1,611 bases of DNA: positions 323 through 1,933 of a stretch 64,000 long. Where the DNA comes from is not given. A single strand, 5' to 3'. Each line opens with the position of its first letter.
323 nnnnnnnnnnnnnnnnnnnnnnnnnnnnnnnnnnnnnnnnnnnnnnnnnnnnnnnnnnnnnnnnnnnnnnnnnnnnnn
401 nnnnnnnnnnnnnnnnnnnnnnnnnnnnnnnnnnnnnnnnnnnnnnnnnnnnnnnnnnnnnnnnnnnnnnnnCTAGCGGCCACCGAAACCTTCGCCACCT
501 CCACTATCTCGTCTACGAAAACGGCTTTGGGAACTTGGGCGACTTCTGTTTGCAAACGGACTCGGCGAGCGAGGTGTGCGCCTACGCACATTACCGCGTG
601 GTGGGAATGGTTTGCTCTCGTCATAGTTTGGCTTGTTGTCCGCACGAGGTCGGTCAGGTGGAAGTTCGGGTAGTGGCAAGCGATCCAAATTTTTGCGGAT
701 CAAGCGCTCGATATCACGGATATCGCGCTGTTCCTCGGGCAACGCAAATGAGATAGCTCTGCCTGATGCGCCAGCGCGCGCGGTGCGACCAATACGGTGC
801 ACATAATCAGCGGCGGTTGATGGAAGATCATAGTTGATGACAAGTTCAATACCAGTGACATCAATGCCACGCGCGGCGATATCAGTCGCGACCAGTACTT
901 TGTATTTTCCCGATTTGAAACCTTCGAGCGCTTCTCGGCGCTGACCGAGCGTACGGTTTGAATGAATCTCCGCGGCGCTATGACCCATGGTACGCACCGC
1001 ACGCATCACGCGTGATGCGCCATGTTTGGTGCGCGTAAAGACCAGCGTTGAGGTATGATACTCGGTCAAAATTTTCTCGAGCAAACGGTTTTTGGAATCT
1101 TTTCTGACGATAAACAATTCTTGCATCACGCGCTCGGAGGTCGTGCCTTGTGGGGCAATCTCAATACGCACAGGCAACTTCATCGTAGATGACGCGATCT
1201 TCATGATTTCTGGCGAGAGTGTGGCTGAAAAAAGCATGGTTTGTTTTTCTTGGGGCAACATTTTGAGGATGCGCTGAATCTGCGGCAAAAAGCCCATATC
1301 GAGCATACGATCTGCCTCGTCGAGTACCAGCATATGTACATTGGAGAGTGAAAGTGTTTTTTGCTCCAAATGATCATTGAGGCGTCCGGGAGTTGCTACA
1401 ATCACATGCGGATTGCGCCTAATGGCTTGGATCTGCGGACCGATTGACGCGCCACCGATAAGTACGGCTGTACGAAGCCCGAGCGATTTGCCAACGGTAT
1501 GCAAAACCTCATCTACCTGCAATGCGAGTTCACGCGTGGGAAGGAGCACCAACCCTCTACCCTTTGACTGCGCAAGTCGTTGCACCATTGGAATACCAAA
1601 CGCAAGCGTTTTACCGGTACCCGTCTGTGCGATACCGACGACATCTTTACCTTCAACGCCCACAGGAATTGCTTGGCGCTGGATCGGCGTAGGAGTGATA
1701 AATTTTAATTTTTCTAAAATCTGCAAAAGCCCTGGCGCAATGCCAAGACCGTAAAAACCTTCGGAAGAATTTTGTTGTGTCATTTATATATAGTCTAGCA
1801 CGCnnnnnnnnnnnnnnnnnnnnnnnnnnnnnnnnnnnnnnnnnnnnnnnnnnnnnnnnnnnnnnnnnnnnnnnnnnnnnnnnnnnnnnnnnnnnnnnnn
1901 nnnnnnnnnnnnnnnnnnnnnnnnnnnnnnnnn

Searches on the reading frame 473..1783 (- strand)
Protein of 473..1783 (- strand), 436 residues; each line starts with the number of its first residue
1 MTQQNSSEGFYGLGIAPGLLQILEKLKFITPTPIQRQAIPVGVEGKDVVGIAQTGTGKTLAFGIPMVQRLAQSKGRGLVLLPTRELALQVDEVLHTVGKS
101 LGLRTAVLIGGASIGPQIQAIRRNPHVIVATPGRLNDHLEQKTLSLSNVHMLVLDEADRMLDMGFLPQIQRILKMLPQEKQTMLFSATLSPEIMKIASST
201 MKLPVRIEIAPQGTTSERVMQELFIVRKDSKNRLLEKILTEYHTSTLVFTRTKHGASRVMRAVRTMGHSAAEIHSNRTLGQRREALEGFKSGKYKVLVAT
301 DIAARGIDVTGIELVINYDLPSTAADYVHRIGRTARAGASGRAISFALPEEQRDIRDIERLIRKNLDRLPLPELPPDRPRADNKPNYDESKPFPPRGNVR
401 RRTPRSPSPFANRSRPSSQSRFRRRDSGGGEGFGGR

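Call 64: search_protein_families(library=pfam, proteins=[window:473-1783:-], max_evalue=0.00001)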
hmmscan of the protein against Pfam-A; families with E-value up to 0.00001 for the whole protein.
window:473-1783:- (436 aa): 3 families
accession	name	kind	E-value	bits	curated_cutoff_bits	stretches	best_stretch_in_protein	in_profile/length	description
PF00270.35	DEAD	-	2.2e-52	177.6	26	1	32-194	1-165/167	DEAD/DEAH box helicase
PF00271.37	Helicase_C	-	3.4e-29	101.8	23.5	1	231-338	2-110/110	Helicase conserved C-terminal domain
PF04851.21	ResIII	-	1.8e-08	34.9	22.5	1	48-189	26-162/164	Type III restriction enzyme, res subunit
